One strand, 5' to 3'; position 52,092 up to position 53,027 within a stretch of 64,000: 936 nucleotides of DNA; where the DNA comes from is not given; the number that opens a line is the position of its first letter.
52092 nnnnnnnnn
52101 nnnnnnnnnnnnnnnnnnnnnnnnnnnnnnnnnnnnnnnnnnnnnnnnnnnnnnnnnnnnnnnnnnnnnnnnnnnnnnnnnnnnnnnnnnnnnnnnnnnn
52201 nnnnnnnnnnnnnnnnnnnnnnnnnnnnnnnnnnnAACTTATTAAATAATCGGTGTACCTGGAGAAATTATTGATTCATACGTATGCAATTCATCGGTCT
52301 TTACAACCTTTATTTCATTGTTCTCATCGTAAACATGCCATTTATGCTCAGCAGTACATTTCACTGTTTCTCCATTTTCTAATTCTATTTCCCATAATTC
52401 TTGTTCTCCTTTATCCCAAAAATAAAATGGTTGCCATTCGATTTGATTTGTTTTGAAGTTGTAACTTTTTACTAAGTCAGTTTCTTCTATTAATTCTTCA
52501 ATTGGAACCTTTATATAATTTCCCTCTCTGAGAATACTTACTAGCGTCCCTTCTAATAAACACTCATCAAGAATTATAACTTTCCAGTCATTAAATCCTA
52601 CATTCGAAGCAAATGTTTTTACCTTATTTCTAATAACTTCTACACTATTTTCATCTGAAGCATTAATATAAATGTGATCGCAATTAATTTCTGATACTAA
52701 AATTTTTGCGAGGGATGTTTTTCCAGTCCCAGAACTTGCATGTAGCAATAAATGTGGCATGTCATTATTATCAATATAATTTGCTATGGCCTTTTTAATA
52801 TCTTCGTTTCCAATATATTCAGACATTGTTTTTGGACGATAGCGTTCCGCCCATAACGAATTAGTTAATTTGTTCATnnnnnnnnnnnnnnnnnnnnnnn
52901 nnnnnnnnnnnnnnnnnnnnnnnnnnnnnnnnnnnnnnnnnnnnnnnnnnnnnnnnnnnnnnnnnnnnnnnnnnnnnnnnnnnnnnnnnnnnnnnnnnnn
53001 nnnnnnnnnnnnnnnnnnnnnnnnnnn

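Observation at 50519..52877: Clamp-loader (gp44/RFC-like) gene fractured by a split intein with a free-standing homing endonuclease between the halves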

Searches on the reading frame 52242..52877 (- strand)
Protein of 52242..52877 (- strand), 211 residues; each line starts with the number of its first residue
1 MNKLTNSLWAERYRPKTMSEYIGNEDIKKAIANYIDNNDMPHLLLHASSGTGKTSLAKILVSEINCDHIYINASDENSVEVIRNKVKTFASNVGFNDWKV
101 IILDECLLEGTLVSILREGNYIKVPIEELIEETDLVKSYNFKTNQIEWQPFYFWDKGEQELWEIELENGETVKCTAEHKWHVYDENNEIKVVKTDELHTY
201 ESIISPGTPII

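Call 3: search_protein_families(library=pfam, proteins=[window:52242-52877:-], max_evalue=1)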
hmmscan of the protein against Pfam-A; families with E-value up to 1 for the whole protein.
window:52242-52877:- (211 aa): 22 families
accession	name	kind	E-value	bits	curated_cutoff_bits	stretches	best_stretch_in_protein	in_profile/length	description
PF14890.11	Intein_splicing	-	4e-11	43.4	35.8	1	120-206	6-95/155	Intein splicing domain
PF00004.35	AAA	-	4.3e-07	30.9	21.2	1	43-105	1-65/131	ATPase family associated with various cellular activities (AAA)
PF05496.18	RuvB_N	-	5.7e-07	29.9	27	1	14-67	2-60/159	Holliday junction DNA helicase RuvB P-loop domain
PF13401.12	AAA_22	-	0.0014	19.3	27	1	42-88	7-56/130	AAA domain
PF01935.23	DUF87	-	0.0043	17.6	23.2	1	31-65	12-48/220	Helicase HerA, central domain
PF13177.12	DNA_pol3_delta2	-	0.0047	17.4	27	1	24-78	2-57/161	DNA polymerase III, delta subunit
PF05673.19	DUF815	-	0.0052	16.4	23.8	1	25-71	38-84/249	Protein of unknown function (DUF815)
PF12780.13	AAA_8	-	0.008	15.9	25.6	1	39-103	23-87/259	P-loop containing dynein motor region D4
PF13191.12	AAA_16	-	0.011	16.6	32.6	1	37-75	21-59/167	AAA ATPase domain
PF05621.17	TniB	-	0.015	15.2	22.4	1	30-95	25-86/189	Bacterial TniB protein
PF03215.21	Rad17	-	0.017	15.5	23.8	1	5-97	5-100/186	Rad17 P-loop domain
PF24883.2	NPHP3_N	-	0.026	15.1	24.8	1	35-65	16-47/164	Nephrocystin 3, N-terminal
PF01443.25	Viral_helicase1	-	0.027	14.7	21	1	44-108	2-70/228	Viral superfamily 1 RNA helicase core domain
PF13238.12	AAA_18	-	0.029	15.2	29.4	1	49-75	7-30/128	AAA domain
PF07728.20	AAA_5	-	0.032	14.7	22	0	42-78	1-38/139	AAA domain (dynein-related subfamily)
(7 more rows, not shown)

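Call 4: search_protein_families(library=phrogs, proteins=[window:52242-52877:-], max_evalue=0.01)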
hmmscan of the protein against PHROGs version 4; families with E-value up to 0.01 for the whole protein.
window:52242-52877:- (211 aa): 6 families
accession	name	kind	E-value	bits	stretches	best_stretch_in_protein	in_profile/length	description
phrog_168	-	DNA, RNA and nucleotide metabolism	5.2e-33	116.1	1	5-106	7-109/314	clamp loader of DNA polymerase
phrog_5846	-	DNA, RNA and nucleotide metabolism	2.3e-22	80.8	1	10-106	7-103/380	clamp loader of DNA polymerase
phrog_11838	-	DNA, RNA and nucleotide metabolism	1.2e-17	65.2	1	6-106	4-107/420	clamp loader of DNA polymerase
phrog_50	-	DNA, RNA and nucleotide metabolism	1.1e-07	32.3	1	4-75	325-407/570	DnaC-like helicase loader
phrog_16259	-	DNA, RNA and nucleotide metabolism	5.1e-06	27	1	95-204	222-327/330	DNA helicase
phrog_325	-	DNA, RNA and nucleotide metabolism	0.0079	15.5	0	24-85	472-538/986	Dda-like helicase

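Call 13: find_related_loci(query=window:52242-52877:-, collection=viral_contigs, flank=6000)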
Query window:52242-52877:- (211 aa) in viral_contigs; peptide patterns used: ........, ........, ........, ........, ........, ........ (x = any residue, [..] = any of these).
3 stretches matched a pattern; 1 encode a relative of the query (tblastn E <= 1e-3); 1 distinct loci.
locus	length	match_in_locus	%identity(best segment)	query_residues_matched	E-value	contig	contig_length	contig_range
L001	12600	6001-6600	62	7-206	8e-87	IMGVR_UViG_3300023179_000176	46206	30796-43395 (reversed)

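Call 16: find_homologous_proteins(query=window:52242-52877:-, max_evalue=0.00001)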
Query window:52242-52877:- (211 aa): 7684 proteins with E <= 0.00001 among 8000 candidates; the best 120 are listed.
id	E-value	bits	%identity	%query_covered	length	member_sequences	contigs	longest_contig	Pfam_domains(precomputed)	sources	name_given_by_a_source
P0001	3.9e-125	433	100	92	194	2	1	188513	PF00004.36,PF14890.12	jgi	-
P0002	1.0e-82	295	62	95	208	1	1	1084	PF00004.36,PF05496.19,PF07728.21,PF14890.12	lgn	-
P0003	2.4e-82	293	61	97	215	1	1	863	PF00004.36,PF05496.19,PF03215.22,PF14890.12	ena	-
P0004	4.9e-82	292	58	95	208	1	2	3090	PF00004.36,PF05496.19,PF14890.12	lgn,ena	-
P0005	1.2e-81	291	59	95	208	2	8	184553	PF13173.13,PF00004.36,PF13401.13,PF05496.19,PF14890.12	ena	-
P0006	1.5e-81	291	62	95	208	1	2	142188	PF00004.36,PF13401.13,PF05496.19,PF14890.12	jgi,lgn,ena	-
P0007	6.1e-81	289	62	95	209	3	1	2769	PF24883.3,PF00004.36,PF13401.13,PF05496.19,PF14890.12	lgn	-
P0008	6.5e-80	286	60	95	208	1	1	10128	PF13173.13,PF00004.36,PF13401.13,PF05496.19,PF12780.14,PF14890.12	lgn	-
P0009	8.3e-80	285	58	95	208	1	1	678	PF13173.13,PF00004.36,PF13401.13,PF05496.19,PF01637.25,PF13191.13,PF14890.12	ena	-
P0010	1.2e-79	285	58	95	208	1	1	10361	PF13173.13,PF00004.36,PF13401.13,PF05496.19,PF14890.12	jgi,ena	-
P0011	3.4e-79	283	61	98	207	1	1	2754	PF13173.13,PF01443.25,PF00004.36,PF13401.13,PF14890.12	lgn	-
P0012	4.2e-79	283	59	95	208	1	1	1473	PF13173.13,PF00004.36,PF13401.13,PF05496.19,PF14890.12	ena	-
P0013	6.1e-79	282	58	95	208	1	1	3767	PF00004.36,PF05496.19,PF14890.12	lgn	-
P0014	7.7e-79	282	58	95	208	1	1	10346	PF13173.13,PF00004.36,PF13401.13,PF05496.19,PF14890.12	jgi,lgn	-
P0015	1.2e-78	281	58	98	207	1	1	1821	PF00004.36,PF05496.19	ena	-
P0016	1.3e-78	281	58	98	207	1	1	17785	PF14890.12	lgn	-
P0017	1.8e-78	281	57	95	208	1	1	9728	PF13173.13,PF00004.36,PF13401.13,PF05496.19,PF14890.12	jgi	-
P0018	2.0e-78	281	58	95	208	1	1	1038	PF13173.13,PF00004.36,PF13401.13,PF05496.19,PF14890.12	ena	-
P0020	4.3e-78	280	59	98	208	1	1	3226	PF00004.36,PF13401.13,PF05496.19,PF07728.21,PF13191.13,PF14890.12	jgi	jgi:Cdc6-like AAA superfamily ATPase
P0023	8.9e-78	279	58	97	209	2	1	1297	PF00004.36,PF05496.19,PF14890.12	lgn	-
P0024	9.0e-78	279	55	96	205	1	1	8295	PF00004.36,PF05496.19,PF14890.12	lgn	-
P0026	5.1e-77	276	57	96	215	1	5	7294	PF00004.36,PF05496.19,PF14890.12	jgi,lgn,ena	-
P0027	1.4e-76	275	58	97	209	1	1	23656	PF00004.36,PF05496.19,PF14890.12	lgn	-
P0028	1.7e-76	274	59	95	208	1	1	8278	PF00004.36,PF13401.13,PF05496.19,PF14890.12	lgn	-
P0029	2.3e-76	274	56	95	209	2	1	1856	PF00004.36,PF05496.19,PF20720.4,PF14890.12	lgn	-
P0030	4.9e-76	273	56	98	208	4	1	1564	PF00004.36,PF05496.19,PF14890.12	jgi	jgi:adenylate kinase family enzyme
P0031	5.0e-76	273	56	95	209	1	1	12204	PF00004.36,PF05496.19,PF14890.12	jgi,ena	jgi:adenylate kinase family enzyme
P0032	5.0e-76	273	58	96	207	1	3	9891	PF24883.3,PF00004.36,PF05496.19,PF14890.12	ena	-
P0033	5.1e-76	273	57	95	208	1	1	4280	PF00004.36,PF05496.19,PF14890.12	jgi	-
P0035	6.3e-76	272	55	98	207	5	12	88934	PF00004.36,PF05496.19,PF14890.12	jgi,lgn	-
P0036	1.4e-75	271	56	98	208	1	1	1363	PF24883.3,PF00004.36,PF05496.19,PF14890.12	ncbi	-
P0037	1.6e-75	271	55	95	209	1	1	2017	PF00004.36,PF05496.19,PF14890.12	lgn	-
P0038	2.6e-75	270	55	97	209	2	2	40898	PF00004.36,PF05496.19,PF14890.12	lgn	-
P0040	3.2e-75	270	56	98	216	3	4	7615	PF00004.36,PF05496.19,PF14890.12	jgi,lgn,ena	-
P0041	3.7e-75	270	56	95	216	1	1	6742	PF00004.36,PF05496.19,PF00931.29,PF14890.12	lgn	-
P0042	5.1e-75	270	58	95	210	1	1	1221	PF00004.36,PF13401.13,PF05496.19,PF14890.12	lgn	-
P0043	1.1e-74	268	58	98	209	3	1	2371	PF14890.12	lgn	-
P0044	1.7e-74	268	57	98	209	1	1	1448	PF00004.36,PF05496.19,PF14890.12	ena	-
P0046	3.8e-74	267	54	98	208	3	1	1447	PF00004.36,PF05496.19,PF14890.12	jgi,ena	-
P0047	4.3e-74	267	59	95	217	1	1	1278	PF00004.36,PF13401.13,PF05673.20,PF05496.19,PF14890.12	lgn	-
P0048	7.5e-74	266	57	96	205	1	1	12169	PF13173.13,PF00004.36,PF05496.19,PF07728.21,PF03215.22,PF14890.12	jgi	jgi:replication factor C small subunit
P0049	1.8e-73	265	56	97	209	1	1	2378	PF00004.36,PF14890.12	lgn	-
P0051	1.0e-72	262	55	95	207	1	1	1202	PF13173.13,PF00004.36,PF13401.13,PF05496.19,PF03215.22,PF14890.12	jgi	-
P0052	1.1e-72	262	57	95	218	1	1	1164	PF00004.36,PF14890.12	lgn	-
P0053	1.2e-72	262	56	98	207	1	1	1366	PF00004.36,PF05496.19,PF14890.12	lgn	-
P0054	1.7e-72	261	56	95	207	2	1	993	PF00004.36,PF05496.19,PF14890.12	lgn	-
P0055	1.7e-72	261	56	97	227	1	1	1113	PF00004.36,PF05496.19,PF14890.12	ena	-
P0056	1.9e-72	261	57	98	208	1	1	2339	PF13173.13,PF24883.3,PF00004.36,PF13401.13,PF05496.19,PF20720.4,PF14890.12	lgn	-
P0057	2.5e-72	261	57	96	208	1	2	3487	PF13173.13,PF24883.3,PF00004.36,PF13401.13,PF05496.19,PF20720.4,PF14890.12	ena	-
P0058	2.9e-72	261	56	95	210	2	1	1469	PF00004.36,PF13401.13,PF05496.19,PF07728.21,PF14890.12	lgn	-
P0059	3.3e-72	260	57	95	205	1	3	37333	PF00004.36,PF13401.13,PF05496.19,PF14890.12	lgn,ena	-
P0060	3.5e-72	260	57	95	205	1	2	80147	PF00004.36,PF13401.13,PF05496.19,PF14890.12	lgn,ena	-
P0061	5.6e-72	260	56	96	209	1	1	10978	PF00004.36,PF05496.19,PF01637.25,PF14890.12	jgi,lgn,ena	-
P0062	9.2e-72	259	57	98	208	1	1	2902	PF13173.13,PF24883.3,PF00004.36,PF13401.13,PF05496.19,PF20720.4,PF13191.13,PF14890.12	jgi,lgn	-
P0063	1.4e-71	258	56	97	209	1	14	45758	PF00004.36,PF05496.19,PF14890.12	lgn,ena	-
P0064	2.0e-71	258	55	98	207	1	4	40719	PF00004.36,PF13401.13,PF05496.19,PF14890.12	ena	-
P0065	1.1e-70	255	53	95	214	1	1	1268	PF00004.36,PF05673.20,PF05496.19,PF14890.12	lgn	-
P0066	2.5e-70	254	58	94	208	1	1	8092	PF00004.36,PF05496.19,PF14890.12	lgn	-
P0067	1.1e-69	252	55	95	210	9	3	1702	PF00004.36,PF13401.13,PF05496.19,PF07728.21,PF14890.12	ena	-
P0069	1.5e-69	252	55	95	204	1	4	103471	PF00004.36,PF05496.19,PF14890.12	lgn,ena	-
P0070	2.0e-69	251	54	95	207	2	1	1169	PF00004.36,PF05496.19,PF14890.12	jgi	-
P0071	2.8e-69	251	55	95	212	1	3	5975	PF00004.36,PF05496.19,PF14890.12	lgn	-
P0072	4.3e-69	250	55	95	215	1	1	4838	PF00004.36,PF05496.19,PF14890.12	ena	-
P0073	5.2e-69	250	55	95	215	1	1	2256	PF00004.36,PF05496.19,PF14890.12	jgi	jgi:type IV secretory pathway VirB4 component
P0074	5.5e-69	250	56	95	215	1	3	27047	PF00004.36,PF05496.19,PF14890.12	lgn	-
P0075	5.5e-69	250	55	95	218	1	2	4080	PF00004.36,PF05496.19,PF14890.12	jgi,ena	jgi:hypothetical protein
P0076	1.1e-68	249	55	95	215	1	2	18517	PF00004.36,PF05496.19,PF14890.12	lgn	-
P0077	1.3e-68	249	55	98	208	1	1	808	PF13173.13,PF00004.36,PF13401.13,PF05496.19,PF20720.4,PF13191.13,PF14890.12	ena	-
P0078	2.1e-68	248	54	96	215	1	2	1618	PF00004.36,PF05496.19,PF14890.12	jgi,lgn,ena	jgi:predicted AAA+ superfamily ATPase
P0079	2.3e-68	248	56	98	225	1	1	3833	PF00004.36,PF05496.19,PF12780.14,PF14890.12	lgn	-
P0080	2.4e-68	248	54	96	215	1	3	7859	PF00004.36,PF05496.19,PF14890.12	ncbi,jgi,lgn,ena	jgi:predicted AAA+ superfamily ATPase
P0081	2.5e-68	248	53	95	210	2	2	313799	PF00004.36,PF05496.19,PF14890.12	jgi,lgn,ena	jgi:Cdc6-like AAA superfamily ATPase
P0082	5.6e-68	247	54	95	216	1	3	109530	PF00004.36,PF05496.19,PF14890.12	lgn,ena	-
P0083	6.8e-68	246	54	95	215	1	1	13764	PF00004.36,PF05496.19,PF14890.12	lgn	-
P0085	9.4e-68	246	54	95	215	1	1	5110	PF00004.36,PF05496.19,PF14890.12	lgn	-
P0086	1.3e-67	245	54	95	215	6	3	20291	PF00004.36,PF05496.19,PF14890.12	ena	-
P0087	1.7e-67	245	54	95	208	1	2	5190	PF13173.13,PF00004.36,PF13401.13,PF05496.19,PF14890.12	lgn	-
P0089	2.8e-67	244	56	98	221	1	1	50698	PF00004.36,PF05496.19,PF14890.12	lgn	-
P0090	6.0e-67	243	54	97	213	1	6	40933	PF13173.13,PF01443.25,PF00004.36,PF13401.13,PF05496.19,PF20720.4,PF14890.12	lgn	-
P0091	1.5e-66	242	53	95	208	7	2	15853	PF13173.13,PF24883.3,PF00004.36,PF13401.13,PF05496.19,PF01637.25,PF13191.13,PF14890.12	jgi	jgi:Cdc6-like AAA superfamily ATPase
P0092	2.5e-66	241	50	98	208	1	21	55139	PF24883.3,PF00004.36,PF05496.19,PF01637.25,PF07728.21,PF14890.12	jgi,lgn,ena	jgi:AAA+ ATPase superfamily predicted ATPase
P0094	6.8e-66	240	51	97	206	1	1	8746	PF13173.13,PF00004.36,PF05496.19,PF14890.12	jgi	jgi:replication factor C small subunit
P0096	1.3e-65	239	56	94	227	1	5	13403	PF00004.36,PF05496.19,PF14890.12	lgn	-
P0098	1.9e-65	238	55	96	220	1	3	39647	PF00004.36,PF05496.19,PF07728.21,PF14890.12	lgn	-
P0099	2.2e-65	238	51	96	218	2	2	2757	PF00004.36,PF05496.19,PF14890.12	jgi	jgi:hypothetical protein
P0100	4.9e-65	237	51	96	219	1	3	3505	PF00004.36,PF05496.19,PF14890.12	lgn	-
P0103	2.7e-64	235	51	97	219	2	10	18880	PF00004.36,PF05496.19,PF14890.12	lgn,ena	-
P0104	3.3e-64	234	51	95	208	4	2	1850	PF00004.36,PF14890.12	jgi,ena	jgi:hypothetical protein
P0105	6.4e-64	233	54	93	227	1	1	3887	PF00004.36,PF05496.19,PF14890.12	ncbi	-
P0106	7.0e-64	233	56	91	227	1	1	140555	PF00004.36,PF05496.19,PF14890.12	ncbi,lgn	-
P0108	2.0e-63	232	48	98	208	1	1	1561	PF00004.36,PF05496.19,PF03215.22,PF14890.12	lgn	-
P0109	4.6e-63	230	52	95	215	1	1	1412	PF00004.36,PF13401.13,PF05496.19,PF14890.12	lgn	-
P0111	2.8e-62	228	50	95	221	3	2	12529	PF00004.36,PF05496.19,PF07728.21,PF14890.12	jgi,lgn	jgi:DNA polymerase III delta prime subunit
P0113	8.1e-62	226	52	93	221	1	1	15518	PF12774.14,PF00004.36,PF05496.19,PF14890.12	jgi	jgi:hypothetical protein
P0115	1.7e-61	225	52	92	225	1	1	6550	PF00004.36,PF05496.19,PF07728.21,PF14890.12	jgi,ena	-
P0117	4.2e-61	224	54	93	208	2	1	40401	PF00004.36,PF05496.19,PF14890.12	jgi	jgi:hypothetical protein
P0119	4.3e-60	221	51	96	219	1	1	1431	PF00004.36,PF05496.19,PF14890.12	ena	-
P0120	6.1e-60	220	52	92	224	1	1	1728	PF00004.36,PF05496.19,PF14890.12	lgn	-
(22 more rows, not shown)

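Call 18: find_encoding_contigs(protein=P0106, flank=5000, max_places=2)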
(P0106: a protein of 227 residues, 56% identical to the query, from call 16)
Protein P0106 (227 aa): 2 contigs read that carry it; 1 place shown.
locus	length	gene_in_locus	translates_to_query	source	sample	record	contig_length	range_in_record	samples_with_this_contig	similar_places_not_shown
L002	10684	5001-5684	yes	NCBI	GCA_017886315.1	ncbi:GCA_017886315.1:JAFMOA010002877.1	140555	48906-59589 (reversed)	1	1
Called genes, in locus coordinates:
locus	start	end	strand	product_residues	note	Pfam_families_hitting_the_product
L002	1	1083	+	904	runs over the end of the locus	PF03104:DNA_pol_B_exo1, PF00136:DNA_pol_B, PF20286:divDNApol (weak)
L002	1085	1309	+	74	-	-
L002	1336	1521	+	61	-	-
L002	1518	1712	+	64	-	-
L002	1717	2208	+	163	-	-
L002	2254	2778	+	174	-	PF25680:Mom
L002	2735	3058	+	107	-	-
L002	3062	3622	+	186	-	PF01661:Macro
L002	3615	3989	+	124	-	PF09643:YopX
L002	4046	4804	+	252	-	-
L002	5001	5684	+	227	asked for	PF05496:RuvB_N, PF00004:AAA, PF14890:Intein_splicing (weak)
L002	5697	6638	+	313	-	-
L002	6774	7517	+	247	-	-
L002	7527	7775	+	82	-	-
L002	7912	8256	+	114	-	PF09152:DUF1937, PF14359:DUF4406 (weak)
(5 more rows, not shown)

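Call 19: find_encoding_contigs(protein=P0081, flank=5000, max_places=2)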
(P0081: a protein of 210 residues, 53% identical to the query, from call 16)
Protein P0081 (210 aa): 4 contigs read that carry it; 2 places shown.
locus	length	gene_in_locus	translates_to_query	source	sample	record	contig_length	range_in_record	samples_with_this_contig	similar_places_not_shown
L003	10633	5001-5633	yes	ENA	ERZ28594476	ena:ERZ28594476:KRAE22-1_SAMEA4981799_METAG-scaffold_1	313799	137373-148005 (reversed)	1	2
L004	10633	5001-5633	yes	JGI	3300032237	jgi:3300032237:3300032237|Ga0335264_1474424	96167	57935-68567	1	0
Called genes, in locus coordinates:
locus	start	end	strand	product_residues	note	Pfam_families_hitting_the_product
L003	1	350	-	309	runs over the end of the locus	PF12705:PDDEXK_1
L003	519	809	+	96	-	-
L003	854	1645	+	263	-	PF07460:NUMOD3 (weak), PF04480:DUF559 (faint)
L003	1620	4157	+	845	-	PF03104:DNA_pol_B_exo1, PF00136:DNA_pol_B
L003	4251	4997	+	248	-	-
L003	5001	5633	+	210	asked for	PF05496:RuvB_N (weak), PF00004:AAA, PF14890:Intein_splicing (weak)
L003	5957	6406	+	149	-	-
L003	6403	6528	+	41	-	-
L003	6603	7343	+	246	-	PF14890:Intein_splicing (weak)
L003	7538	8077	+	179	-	PF15891:Nuc_deoxyri_tr2 (weak), PF05014:Nuc_deoxyrib_tr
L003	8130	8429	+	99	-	-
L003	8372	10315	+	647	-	PF00534:Glycos_transf_1, PF13692:Glyco_trans_1_4 (faint), PF00534:Glycos_transf_1 (weak)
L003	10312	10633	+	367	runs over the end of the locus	PF04055:Radical_SAM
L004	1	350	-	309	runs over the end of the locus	PF12705:PDDEXK_1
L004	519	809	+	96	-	-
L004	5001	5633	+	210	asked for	PF05496:RuvB_N (weak), PF00004:AAA, PF14890:Intein_splicing (weak)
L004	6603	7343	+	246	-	PF14890:Intein_splicing (weak)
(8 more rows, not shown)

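Call 42: find_related_loci(query=A1, collection=metagenome_contigs, flank=4000)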
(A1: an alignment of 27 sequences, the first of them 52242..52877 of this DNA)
Query A1 (211 aa) in metagenome_contigs; peptide patterns used: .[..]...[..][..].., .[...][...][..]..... (x = any residue, [..] = any of these).
600 stretches matched a pattern (row limit reached: there are more); 271 encode a relative of the query (tblastn E <= 1e-3); the best 80 are kept; 80 distinct loci.
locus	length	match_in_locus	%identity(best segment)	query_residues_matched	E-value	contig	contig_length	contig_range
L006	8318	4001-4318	60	1-106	5e-43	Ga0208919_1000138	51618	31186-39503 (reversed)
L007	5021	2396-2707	62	2-105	7e-42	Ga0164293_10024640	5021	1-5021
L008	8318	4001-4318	58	1-106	8e-41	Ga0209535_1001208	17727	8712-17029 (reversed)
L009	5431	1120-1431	59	3-106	8e-41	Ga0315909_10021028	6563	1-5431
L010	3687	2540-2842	58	6-106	2e-40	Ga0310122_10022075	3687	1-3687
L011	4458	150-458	60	3-105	3e-40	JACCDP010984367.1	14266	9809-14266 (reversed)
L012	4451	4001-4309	58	3-105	7e-40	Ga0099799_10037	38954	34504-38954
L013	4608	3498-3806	57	4-106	7e-40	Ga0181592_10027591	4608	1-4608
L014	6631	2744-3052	58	4-106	6e-40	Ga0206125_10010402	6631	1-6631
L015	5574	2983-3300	55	1-106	2e-39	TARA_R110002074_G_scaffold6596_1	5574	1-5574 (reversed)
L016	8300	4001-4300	57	6-105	3e-39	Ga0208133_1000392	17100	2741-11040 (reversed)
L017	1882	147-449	56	6-106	3e-39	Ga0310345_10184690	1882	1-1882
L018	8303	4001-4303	56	6-106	7e-39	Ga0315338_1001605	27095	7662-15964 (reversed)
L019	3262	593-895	55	6-106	3e-38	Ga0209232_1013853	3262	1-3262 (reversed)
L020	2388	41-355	55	1-105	8e-38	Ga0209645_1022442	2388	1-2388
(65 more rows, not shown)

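Call 43: find_related_loci(query=A1, collection=viral_contigs, flank=4000)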
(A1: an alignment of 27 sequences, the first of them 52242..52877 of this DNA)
Query A1 (211 aa) in viral_contigs; peptide patterns used: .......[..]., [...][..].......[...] (x = any residue, [..] = any of these).
184 stretches matched a pattern; 103 encode a relative of the query (tblastn E <= 1e-3); the best 80 are kept; 80 distinct loci.
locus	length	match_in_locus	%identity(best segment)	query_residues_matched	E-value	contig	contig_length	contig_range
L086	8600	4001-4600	62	7-206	4e-85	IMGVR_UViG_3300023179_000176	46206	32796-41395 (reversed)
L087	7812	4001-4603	58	6-206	1e-82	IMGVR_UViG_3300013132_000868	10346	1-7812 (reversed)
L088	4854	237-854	57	1-206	5e-82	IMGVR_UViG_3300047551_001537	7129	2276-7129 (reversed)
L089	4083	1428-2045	56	1-206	5e-82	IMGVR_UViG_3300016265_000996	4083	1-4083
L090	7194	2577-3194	57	1-206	5e-82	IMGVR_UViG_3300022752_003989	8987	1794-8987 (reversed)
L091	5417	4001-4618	57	1-206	5e-82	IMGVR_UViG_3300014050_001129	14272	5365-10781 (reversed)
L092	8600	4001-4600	58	7-206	8e-81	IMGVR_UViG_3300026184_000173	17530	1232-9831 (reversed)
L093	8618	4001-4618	59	2-206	1e-80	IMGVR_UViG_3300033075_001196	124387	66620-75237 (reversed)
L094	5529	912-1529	55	1-206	1e-79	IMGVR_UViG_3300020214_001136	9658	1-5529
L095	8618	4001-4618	57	1-206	2e-79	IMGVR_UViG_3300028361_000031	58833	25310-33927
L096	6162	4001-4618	56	1-206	2e-79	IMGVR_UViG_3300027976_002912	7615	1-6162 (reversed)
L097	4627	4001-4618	57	1-206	2e-79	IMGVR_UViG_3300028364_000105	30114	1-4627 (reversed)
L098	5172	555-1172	56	1-206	2e-79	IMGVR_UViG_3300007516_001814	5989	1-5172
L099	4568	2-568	59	18-206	3e-78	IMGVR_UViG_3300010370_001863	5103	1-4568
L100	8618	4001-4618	55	1-206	4e-78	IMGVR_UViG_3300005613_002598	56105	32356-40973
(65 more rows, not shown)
